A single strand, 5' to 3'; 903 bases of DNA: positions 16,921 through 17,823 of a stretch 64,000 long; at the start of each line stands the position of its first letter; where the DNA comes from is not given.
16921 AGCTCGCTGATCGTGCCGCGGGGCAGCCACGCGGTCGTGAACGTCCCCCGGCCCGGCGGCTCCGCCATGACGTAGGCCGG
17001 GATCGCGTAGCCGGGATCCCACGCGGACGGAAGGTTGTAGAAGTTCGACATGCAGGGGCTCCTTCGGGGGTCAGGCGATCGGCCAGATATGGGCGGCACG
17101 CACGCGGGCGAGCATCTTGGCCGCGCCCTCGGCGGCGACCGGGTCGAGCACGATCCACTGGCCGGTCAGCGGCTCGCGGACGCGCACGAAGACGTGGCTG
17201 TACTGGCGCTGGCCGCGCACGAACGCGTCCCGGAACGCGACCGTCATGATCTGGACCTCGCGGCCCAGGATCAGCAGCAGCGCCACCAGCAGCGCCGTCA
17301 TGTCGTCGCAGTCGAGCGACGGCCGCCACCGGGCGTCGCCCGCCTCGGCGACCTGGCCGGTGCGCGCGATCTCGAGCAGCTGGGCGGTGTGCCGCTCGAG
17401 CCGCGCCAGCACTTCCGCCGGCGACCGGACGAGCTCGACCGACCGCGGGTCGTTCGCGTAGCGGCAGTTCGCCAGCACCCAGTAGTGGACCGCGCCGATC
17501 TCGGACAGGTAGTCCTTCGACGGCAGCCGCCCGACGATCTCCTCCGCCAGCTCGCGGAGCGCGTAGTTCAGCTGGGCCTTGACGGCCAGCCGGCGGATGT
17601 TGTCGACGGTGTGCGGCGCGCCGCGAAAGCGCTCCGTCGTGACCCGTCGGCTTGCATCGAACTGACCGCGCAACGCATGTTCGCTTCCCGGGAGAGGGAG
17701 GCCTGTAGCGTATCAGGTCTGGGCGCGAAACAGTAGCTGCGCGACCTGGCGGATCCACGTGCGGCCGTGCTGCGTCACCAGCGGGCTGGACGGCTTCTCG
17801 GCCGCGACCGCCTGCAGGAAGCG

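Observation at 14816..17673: Wall-binding and protease modules inside the virion operon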

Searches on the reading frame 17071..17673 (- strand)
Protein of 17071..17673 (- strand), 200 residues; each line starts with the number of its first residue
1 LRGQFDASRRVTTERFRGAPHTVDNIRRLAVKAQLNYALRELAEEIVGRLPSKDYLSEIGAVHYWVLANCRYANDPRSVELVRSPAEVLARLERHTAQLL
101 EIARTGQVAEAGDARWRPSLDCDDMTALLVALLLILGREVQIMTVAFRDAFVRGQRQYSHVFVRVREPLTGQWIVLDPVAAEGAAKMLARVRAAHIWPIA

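Call 9: search_protein_families(library=pfam, max_evalue=1, proteins=[window:17071-17673:-])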
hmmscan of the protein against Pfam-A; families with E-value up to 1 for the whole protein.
window:17071-17673:- (200 aa): 1 family
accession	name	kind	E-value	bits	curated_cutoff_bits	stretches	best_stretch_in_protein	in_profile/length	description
PF01841.26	Transglut_core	-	0.00021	22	23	1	107-178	51-108/108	Transglutaminase-like superfamily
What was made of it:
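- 17071..17673 (-): gpD: 200-aa transglutaminase-fold cysteine enzyme (TTG start). Catalytic Cys122, His160 and Asp177. No membrane segment and no signal peptide. Pfam Transglut_core E=2.1e-4, 22.0 bits against a cut-off of 23 (call 9).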

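Call 10: search_protein_families(library=phrogs, max_evalue=0.1, proteins=[window:17071-17673:-])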
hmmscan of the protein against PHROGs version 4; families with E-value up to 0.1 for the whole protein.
window:17071-17673:- (200 aa): 0 families

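Call 16: find_related_loci(query=window:17071-17673:-, collection=viral_contigs, flank=10000)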
Query window:17071-17673:- (200 aa) in viral_contigs; peptide patterns used: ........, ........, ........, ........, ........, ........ (x = any residue, [..] = any of these).
7 stretches matched a pattern, but none encodes a relative of the query by tblastn (E <= 1e-3).
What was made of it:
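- Tried and rejected: A single-sequence scan of IMG/VR with gpD found nothing (call 16).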

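Call 17: find_homologous_proteins(query=window:17071-17673:-, max_evalue=0.001)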
Query window:17071-17673:- (200 aa): 463 proteins with E <= 0.001 among 1675 candidates; the best 120 are listed.
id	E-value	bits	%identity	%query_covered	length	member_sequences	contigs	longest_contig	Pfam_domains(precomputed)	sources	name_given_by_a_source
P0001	2.0e-123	427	98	100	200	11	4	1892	-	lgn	-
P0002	2.2e-105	369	88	100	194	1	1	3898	-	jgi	-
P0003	1.5e-79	284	71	97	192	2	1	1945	-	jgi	-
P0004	2.3e-79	284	73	95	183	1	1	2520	-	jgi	jgi:hypothetical protein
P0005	1.7e-78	281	71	100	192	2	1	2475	-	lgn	-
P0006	7.5e-78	279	69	97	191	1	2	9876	-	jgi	jgi:hypothetical protein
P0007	9.7e-78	278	69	100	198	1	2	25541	PF01841.26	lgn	-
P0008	2.3e-76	274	69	96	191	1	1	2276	-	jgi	-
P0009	2.7e-76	274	68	95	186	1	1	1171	-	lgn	-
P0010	1.8e-75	271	70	96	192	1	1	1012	-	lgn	-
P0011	1.8e-72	261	66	96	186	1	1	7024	PF01841.26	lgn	-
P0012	1.9e-72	261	63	100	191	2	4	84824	PF01841.26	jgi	jgi:hypothetical protein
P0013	2.5e-71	257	82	77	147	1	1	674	-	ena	-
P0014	2.5e-71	257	63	95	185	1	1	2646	-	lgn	-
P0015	2.0e-70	255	67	94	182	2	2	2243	PF01841.26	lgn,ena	-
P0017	2.8e-70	254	65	96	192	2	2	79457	PF01841.26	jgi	jgi:hypothetical protein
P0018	1.4e-69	252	63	95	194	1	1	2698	PF01841.26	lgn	-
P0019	1.5e-69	252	64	97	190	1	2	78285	PF01841.26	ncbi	-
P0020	1.7e-69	251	63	100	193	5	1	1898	PF01841.26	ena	-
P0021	1.9e-69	251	61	95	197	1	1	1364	PF01841.26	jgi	jgi:transglutaminase-like putative cysteine protease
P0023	5.8e-69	250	62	98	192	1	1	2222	PF01841.26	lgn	-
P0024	6.3e-69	250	64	96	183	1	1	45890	PF01841.26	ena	-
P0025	1.2e-68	249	64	94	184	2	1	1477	PF01841.26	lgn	-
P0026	1.2e-68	249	62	94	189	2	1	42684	PF01841.26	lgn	-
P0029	4.1e-68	247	66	95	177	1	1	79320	PF01841.26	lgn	-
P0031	1.1e-67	246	63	94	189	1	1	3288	PF01841.26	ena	-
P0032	1.6e-67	245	63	94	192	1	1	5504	PF01841.26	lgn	-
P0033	1.6e-67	245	64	93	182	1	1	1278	PF01841.26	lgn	-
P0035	2.6e-67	244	62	95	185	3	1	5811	PF01841.26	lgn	-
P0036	3.2e-67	244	64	89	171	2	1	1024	PF01841.26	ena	-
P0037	3.3e-67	244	61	97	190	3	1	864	PF01841.26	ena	-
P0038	3.5e-67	244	61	94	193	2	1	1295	PF01841.26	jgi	jgi:transglutaminase-like putative cysteine protease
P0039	3.5e-67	244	64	94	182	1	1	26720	PF01841.26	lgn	-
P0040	5.8e-67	243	65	94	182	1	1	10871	PF01841.26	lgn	-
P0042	6.8e-67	243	65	93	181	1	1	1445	PF01841.26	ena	-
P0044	8.0e-67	243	64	95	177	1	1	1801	PF01841.26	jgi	jgi:transglutaminase-like putative cysteine protease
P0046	1.9e-66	242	62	94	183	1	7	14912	PF01841.26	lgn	-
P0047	1.9e-66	242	63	94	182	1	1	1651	PF01841.26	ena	-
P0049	2.7e-66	241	59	94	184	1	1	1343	PF01841.26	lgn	-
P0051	2.9e-66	241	62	94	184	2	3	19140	PF01841.26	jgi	-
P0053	3.3e-66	241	61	94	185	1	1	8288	PF01841.26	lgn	-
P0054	4.4e-66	240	62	94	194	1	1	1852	PF01841.26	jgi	jgi:hypothetical protein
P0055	6.5e-66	240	61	94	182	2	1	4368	PF01841.26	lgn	-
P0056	6.8e-66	240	61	96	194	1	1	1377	PF01841.26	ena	-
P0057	8.8e-66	239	60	96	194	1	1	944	PF01841.26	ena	-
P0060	1.1e-65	239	63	94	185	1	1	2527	PF01841.26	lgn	-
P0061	1.2e-65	239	60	95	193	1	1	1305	PF01841.26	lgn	-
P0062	1.6e-65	239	60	94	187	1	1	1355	PF01841.26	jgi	-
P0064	2.8e-65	238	61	97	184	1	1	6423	PF01841.26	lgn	-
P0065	2.8e-65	238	63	94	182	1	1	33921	PF01841.26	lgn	-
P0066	3.4e-65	237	60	99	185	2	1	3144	PF01841.26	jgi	-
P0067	3.5e-65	237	60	100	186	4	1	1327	PF01841.26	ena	-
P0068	4.2e-65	237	59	96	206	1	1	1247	PF01841.26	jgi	jgi:transglutaminase-like putative cysteine protease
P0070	5.8e-65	237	63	93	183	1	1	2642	PF01841.26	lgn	-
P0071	6.5e-65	237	60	100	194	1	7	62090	PF01841.26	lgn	-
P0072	8.3e-65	236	61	94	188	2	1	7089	PF01841.26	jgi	jgi:hypothetical protein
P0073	9.2e-65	236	59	96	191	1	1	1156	PF01841.26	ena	-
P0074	9.8e-65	236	64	93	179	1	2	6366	PF01841.26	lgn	-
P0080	2.1e-64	235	60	99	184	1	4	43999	PF01841.26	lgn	-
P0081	2.7e-64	234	61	95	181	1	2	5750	PF01841.26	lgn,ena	-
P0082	3.1e-64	234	61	97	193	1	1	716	PF01841.26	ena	-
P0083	4.1e-64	234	59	96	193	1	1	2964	PF01841.26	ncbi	-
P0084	5.4e-64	234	61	94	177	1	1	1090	PF01841.26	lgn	-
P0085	5.7e-64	233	62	95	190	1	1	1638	PF01841.26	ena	-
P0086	5.9e-64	233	58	100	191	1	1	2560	PF01841.26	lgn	-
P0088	7.6e-64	233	61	94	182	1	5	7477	PF01841.26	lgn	-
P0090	8.3e-64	233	61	95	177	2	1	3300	PF01841.26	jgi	jgi:transglutaminase-like putative cysteine protease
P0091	9.4e-64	233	60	99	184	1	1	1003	PF01841.26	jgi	jgi:hypothetical protein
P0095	1.9e-63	232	58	95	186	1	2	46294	PF01841.26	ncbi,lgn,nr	ncbi:MAG TPA: transglutaminase-like domain-containing protein [Kofleriaceae bacterium]|nr:transgluta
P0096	2.4e-63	231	61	93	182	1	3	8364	PF01841.26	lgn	-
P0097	2.7e-63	231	61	97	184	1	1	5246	PF01841.26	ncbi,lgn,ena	-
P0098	3.5e-63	231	59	94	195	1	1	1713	PF01841.26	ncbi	-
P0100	2.0e-62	228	58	99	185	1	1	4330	PF01841.26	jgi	jgi:hypothetical protein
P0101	2.3e-62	228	61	94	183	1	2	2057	PF01841.26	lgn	-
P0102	5.3e-62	227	60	99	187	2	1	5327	PF01841.26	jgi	jgi:hypothetical protein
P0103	7.8e-62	227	57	94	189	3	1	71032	PF01841.26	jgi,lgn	-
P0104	3.6e-61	224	60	93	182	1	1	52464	PF01841.26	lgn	-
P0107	1.1e-60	223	58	97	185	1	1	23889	PF01841.26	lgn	-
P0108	1.3e-60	223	57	94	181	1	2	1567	PF01841.26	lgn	-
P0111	1.9e-59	219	56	98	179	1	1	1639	PF01841.26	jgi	jgi:hypothetical protein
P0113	2.6e-59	218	60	95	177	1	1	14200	PF01841.26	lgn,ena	-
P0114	1.5e-58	216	59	89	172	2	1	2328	PF01841.26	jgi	jgi:transglutaminase-like putative cysteine protease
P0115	5.1e-58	214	61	89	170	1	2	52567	PF01841.26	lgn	-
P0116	5.3e-58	214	59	94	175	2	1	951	PF01841.26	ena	-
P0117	7.2e-58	214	64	81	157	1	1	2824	PF01841.26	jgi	jgi:transglutaminase-like putative cysteine protease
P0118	4.3e-57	211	59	88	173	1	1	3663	PF01841.26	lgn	-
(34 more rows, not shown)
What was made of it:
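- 17071..17673 (-): 463 homologues, many with a precomputed PF01841 hit (call 17).
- On Transglutaminase-like superfamily (Pfam PF01841 Transglut_core; papain-like clan): Many orthologues at 57-70% identity carry precomputed PF01841 hits (call 17).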

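Call 18: find_encoding_contigs(protein=P0019, flank=10000, max_places=2)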
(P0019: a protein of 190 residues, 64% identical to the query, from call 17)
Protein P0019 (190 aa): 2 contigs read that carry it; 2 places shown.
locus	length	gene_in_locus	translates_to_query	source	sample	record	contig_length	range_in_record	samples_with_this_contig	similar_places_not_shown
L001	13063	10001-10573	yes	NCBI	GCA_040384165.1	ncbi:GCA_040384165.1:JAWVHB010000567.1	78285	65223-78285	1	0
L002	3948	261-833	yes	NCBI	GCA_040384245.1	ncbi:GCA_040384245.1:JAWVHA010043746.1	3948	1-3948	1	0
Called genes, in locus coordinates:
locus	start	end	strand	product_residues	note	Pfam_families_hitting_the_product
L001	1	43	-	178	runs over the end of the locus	-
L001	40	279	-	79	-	-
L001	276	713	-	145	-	-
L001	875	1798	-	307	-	PF01555:N6_N4_Mtase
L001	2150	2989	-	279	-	PF02195:ParB_N (weak)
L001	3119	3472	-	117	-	-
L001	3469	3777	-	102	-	-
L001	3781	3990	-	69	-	-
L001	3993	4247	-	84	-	-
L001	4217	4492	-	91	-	-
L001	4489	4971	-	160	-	-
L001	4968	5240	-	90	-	PF21977:DUF6926 (weak)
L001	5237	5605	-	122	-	-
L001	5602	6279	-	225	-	-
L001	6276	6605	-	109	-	-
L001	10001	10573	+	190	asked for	PF01841:Transglut_core (weak)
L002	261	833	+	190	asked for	PF01841:Transglut_core (weak)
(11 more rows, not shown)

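Call 19: find_encoding_contigs(protein=P0095, flank=10000, max_places=2)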
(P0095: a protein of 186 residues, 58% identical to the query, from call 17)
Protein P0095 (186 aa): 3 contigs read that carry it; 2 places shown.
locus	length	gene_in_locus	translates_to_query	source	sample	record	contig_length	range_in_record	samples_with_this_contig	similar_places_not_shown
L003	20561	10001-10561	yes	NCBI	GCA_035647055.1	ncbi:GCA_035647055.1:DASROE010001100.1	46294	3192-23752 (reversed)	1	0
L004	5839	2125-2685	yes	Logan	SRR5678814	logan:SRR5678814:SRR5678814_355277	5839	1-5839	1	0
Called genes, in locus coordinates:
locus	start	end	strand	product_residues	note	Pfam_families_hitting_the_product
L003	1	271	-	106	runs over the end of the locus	-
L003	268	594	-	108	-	-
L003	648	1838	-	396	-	PF26345:ScoMcrA_N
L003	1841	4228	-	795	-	PF00145:DNA_methylase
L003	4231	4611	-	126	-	-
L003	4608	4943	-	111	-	-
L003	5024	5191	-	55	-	-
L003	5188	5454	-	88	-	-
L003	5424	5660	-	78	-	-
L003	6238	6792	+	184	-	-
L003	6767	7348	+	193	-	-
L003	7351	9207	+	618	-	-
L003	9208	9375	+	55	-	-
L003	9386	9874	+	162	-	-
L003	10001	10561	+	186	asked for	PF01841:Transglut_core (faint)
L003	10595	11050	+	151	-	-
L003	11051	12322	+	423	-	-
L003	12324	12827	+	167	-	-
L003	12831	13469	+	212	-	-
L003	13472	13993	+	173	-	-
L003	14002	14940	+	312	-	-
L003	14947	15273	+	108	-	-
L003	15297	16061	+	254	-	-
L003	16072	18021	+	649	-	PF01078:Mg_chelatase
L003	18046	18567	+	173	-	-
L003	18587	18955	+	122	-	-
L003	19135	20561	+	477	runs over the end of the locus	-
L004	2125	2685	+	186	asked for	PF01841:Transglut_core (faint)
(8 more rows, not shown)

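Call 24: search_solved_structures(query=A1, max_evalue=10, show_alignments=3)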
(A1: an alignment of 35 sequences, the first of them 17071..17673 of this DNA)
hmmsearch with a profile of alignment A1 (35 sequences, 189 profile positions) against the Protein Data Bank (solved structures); distinct sequences matched with E-value up to 10: 17.
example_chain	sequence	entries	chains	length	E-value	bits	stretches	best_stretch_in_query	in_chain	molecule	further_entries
1c9b_B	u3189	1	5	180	0.93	12.3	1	123-164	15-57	TATA BOX BINDING PROTEIN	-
1nvp_A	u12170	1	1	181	0.94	12.3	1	123-164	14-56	TATA box binding protein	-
1ngm_A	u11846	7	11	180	0.94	12.3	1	123-164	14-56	Transcription initiation factor TFIID | PROTEIN (TATA BINDING PROTEIN (TBP)) | TATA-BOX-BINDING PROTEIN, TBP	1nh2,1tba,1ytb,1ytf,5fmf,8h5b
4v1n_O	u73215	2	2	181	0.94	12.3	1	123-164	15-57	TATA-BOX-BINDING PROTEIN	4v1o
1tbp_A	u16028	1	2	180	0.94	12.3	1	123-164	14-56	TATA-BINDING PROTEIN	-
4roc_B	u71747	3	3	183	0.94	12.3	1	123-164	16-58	TATA-box-binding protein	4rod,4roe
1cdw_A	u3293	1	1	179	0.96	12.3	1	123-164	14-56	PROTEIN (TATA BINDING PROTEIN (TBP))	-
1jfi_C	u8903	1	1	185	0.96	12.3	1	123-164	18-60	TATA-BOX-BINDING PROTEIN (TBP)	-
1tgh_A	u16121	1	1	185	0.97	12.3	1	123-164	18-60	PROTEIN (TATA BINDING PROTEIN (TBP))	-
9fso_R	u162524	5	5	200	1.1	12.1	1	123-164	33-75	TATA-box-binding protein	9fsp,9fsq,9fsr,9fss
5n9g_B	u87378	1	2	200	1.1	12.1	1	123-164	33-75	TATA-box-binding protein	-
6tb4_M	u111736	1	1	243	1.2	12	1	122-164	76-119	TATA-box Binding Protein (TBP)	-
1rm1_A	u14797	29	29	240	1.2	12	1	123-164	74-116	TATA-box binding protein | TATA-BOX-BINDING PROTEIN | TATA-box Binding Protein (TBP)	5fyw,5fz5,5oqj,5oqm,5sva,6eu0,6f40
7z0o_H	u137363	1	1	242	1.2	12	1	123-164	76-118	TATA-box-binding protein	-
7o4i_O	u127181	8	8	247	1.2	11.9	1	123-164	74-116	TATA-box-binding protein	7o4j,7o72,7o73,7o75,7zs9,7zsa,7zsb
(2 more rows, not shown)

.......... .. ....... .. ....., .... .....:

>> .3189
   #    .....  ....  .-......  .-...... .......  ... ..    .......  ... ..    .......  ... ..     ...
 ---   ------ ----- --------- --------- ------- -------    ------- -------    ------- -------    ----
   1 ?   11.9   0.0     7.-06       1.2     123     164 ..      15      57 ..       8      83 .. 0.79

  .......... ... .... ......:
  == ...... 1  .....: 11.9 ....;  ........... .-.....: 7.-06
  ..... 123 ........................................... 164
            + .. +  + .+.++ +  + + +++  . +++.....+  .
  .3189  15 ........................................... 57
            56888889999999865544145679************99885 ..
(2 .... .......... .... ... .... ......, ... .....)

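Call 33: predict_structure(alignment_id=A1)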
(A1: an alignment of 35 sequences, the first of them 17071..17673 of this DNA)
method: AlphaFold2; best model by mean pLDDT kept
length: 200 residues; sequences in the alignment: 35
mean_pLDDT: 86.9   pTM: 0.84
mean pLDDT of the five models: 86.9, 86.2, 86.1, 84.8, 83.3
residues with pLDDT >= 90: 129; 70-90: 40; 50-70: 24; < 50: 7
segments of 3 or more residues with pLDDT < 50: 1-4
pLDDT, mean of each block of 10 residues (from residue 1): 48 70 92 95 96 93 95 67 81 92 79 78 93 98 95 90 96 94 89 95
secondary structure, 60 per line:
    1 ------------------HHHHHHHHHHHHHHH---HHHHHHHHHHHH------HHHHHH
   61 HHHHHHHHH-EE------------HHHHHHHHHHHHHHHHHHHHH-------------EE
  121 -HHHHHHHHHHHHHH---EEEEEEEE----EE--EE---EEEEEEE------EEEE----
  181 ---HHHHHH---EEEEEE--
elements in order: H19-33 H37-48 H55-69 H85-105 H122-135 E139-146 E160-166 E173-176 H184-189 E193-198
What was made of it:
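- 17071..17673 (-): AF2 pLDDT 86.9 (call 33).
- On Transglutaminase-like superfamily (Pfam PF01841 Transglut_core; papain-like clan): AF2 pLDDT 86.9 and pTM 0.84 (call 33).
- The AF2 model has pLDDT 86.9 (call 33).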

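Call 35: fold_search(model_id=the predicted structure, library=pdb)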
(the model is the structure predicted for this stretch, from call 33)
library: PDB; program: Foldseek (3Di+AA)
matches with E <= 10: 420; with E <= 0.001: 2
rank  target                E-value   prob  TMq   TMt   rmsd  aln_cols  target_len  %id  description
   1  3isr_A                5.3e-04  1.00  0.43  0.31  14.2       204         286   15  The Crystal Structure of a Putative Cysteine Protease from Cytophaga hutchinsonii to 1.9A (released 2009-09-08)
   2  3kd4_A                7.0e-04  1.00  0.46  0.20   4.9       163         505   10  CRYSTAL STRUCTURE OF A PUTATIVE PROTEASE (BDI_1141) FROM PARABACTEROIDES DISTASONIS ATCC 8503 AT 2.00 A RESOLUTION (released 2009-11-24)
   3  3isr_C                1.0e-03  1.00  0.43  0.32   9.0       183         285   15  The Crystal Structure of a Putative Cysteine Protease from Cytophaga hutchinsonii to 1.9A (released 2009-09-08)
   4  1w4t                  7.3e-03  0.97  0.32  0.24   8.3       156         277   16  X-ray crystallographic structure of Pseudomonas aeruginosa arylamine N-acetyltransferase (released 2005-08-03)
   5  6ug1_A                7.3e-03  0.96  0.36  0.18   9.4       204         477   13  Sequence impact in DNA duplex opening by the Rad4/XPC nucleotide excision repair complex (released 2021-03-31)
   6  8ebw_H                8.2e-03  0.99  0.36  0.16   7.3       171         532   13  Initial DNA-lesion (AP) binding by XPC and TFIIH complex2 (released 2023-04-19)
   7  6g49                  1.3e-02  1.00  0.43  0.31   6.8       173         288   12  Crystal structure of the periplasmic domain of TgpA from Pseudomonas aeruginosa (released 2019-04-10)
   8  6cfi_A                1.4e-02  0.96  0.39  0.18   9.1       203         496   12  Crystal structure of Rad4-Rad23 bound to a 6-4 photoproduct UV lesion (released 2019-02-27)
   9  7k04_A                1.6e-02  0.96  0.39  0.17   9.1       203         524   12  Structure of TFIIH/Rad4-Rad23-Rad33/DNA in DNA opening (released 2021-07-28)
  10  8ebv_H                2.2e-02  0.98  0.36  0.16   7.5       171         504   11  Initial DNA-lesion (AP) binding by XPC and TFIIH complex 1 (released 2023-04-19)
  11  2qsg_A                2.6e-02  0.89  0.39  0.18  12.1       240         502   10  Crystal structure of Rad4-Rad23 bound to a UV-damaged DNA (released 2007-10-02)
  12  3esw_A                2.6e-02  0.84  0.32  0.21  10.2       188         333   10  Complex of yeast PNGase with GlcNAc2-IAc. (released 2008-11-11)
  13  9e5c_1m               2.7e-02  0.98  0.36  0.16   8.0       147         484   18  Cryo-EM structure of 96 nm repeat of microtubule doublet from T. brucei flagellum (released 2025-03-12)
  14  8ebs_H                3.2e-02  0.99  0.42  0.18   5.4       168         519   10  Initial DNA-lesion (Cy5) binding by XPC and TFIIH (released 2023-04-19)
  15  9y6s_8G               3.4e-02  0.97  0.39  0.15   5.7       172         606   19  96-nm repeat of the Leishmania tarentolae doublet microtubule (released 2025-12-17)
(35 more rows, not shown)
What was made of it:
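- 17071..17673 (-): Foldseek PDB top hits are 3isr, 3kd4, arylamine N-acetyltransferase (NAT), Rad4, TgpA, PNGase and TG2 (call 35).
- On Transglutaminase-like superfamily (Pfam PF01841 Transglut_core; papain-like clan): Foldseek PDB: 3isr E=5e-4, 3kd4 7e-4, then arylamine N-acetyltransferase (NAT), Rad4/XPC, TgpA, PNGase, vasohibin, TG2 and FXIII (call 35).
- Closest known: Bacterial transglutaminase-like putative cysteine proteases. Same: The best structural matches, with the same core fold and triad (call 35).
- Foldseek hits are exclusively transglutaminase-superfamily proteins (call 35). Most bacterial transglutaminase-like proteins are predicted proteases, and the nearest structures (3isr, 3kd4) are putative cysteine proteases (call 35).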

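Call 38: fold_search(model_id=the predicted structure, library=viral)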
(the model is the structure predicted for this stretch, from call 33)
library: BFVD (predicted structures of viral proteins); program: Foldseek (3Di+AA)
matches with E <= 10: 371; with E <= 0.001: 2
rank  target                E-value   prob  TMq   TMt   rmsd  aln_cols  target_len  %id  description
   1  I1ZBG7                7.0e-08  1.00  0.59  0.40   5.0       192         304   23  (no name in the UniProt tables at hand)
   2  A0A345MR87            3.5e-04  1.00  0.53  0.21   6.9       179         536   12  (no name in the UniProt tables at hand)
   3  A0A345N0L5            3.2e-03  1.00  0.52  0.29   6.8       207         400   13  (no name in the UniProt tables at hand)
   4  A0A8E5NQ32            4.5e-02  0.89  0.33  0.42   7.0       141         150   16  (no name in the UniProt tables at hand)
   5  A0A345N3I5            5.0e-02  0.12  0.16  0.13  19.2       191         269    8  (no name in the UniProt tables at hand)
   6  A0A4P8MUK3            5.6e-02  0.07  0.12  0.08  23.1       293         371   11  (no name in the UniProt tables at hand)
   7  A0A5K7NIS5            7.5e-02  0.94  0.38  0.30   5.8       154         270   14  (no name in the UniProt tables at hand)
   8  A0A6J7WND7            9.9e-02  0.11  0.16  0.13  18.2       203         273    8  Uncharacterized protein [uncultured Caudovirales phage]
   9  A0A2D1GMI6            1.1e-01  0.08  0.14  0.14  17.6       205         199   13  (no name in the UniProt tables at hand)
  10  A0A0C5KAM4            2.9e-01  0.16  0.21  0.29  17.4       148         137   10  (no name in the UniProt tables at hand)
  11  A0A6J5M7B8            3.3e-01  0.06  0.19  0.16  19.0       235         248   10  Uncharacterized protein [uncultured Caudovirales phage]
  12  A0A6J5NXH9            3.7e-01  0.07  0.17  0.17  19.0       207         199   11  DUF551 domain-containing protein [uncultured Caudovirales phage]
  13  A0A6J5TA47            4.1e-01  0.05  0.13  0.06  18.3       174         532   12  Gene 88 protein [uncultured Caudovirales phage]
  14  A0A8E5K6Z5            4.6e-01  0.20  0.21  0.15  11.1       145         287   14  (no name in the UniProt tables at hand)
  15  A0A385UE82            5.5e-01  0.06  0.18  0.06  15.8       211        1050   13  Capsid morphogenesis protein [Microbacterium phage OneinaGillian]
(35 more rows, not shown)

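Call 40: search_dna_similar(query=window:17071-17673:-, collection=phages, mode=protein, max_evalue=1, max_rows=20)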
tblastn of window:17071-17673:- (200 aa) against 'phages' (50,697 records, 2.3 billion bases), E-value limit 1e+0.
Records with a match: 2; places in all: 2; records where one place covers at least 80% of the query: 2.
Best place of each record, by identity: <60% 2.
By first word of the organism name: Salisaeta 2.
By host as written in the record: Salisaeta sp. SP9-1 2.
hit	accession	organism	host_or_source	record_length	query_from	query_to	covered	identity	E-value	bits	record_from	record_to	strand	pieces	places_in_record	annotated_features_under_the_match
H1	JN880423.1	Salisaeta icosahedral phage 1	Salisaeta sp. SP9-1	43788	10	179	85%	26.3%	1e-3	44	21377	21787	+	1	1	gp34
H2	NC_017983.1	Salisaeta icosahedral phage 1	Salisaeta sp. SP9-1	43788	10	179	85%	26.3%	1e-3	44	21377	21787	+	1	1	gp34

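Call 47: find_related_loci(query=A1, collection=genome_contigs, flank=10000)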
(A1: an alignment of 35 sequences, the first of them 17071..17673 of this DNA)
Query A1 (200 aa) in genome_contigs; peptide patterns used: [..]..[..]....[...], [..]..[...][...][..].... (x = any residue, [..] = any of these).
25 stretches matched a pattern; 2 encode a relative of the query (tblastn E <= 1e-3); 2 distinct loci.
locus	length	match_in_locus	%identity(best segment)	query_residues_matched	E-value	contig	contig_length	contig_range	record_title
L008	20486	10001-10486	42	16-197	3e-39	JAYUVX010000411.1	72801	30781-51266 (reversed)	MAG: Myxococcales bacterium isolate GL124_UP_concoct_207 GL124_UP_concoct_207_410, whole genome shotgun sequence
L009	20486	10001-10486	40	16-197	3e-34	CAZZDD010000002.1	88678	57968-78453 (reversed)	MAG TPA_asm: uncultured Candidatus Peribacteria bacterium isolate SRP329715_co2_201 genome assembly, contig: NODE_539_le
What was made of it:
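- Only 2 of 185,579 species-representative genomes carry it, both MAGs with contigs of 73 and 89 kb (call 47).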
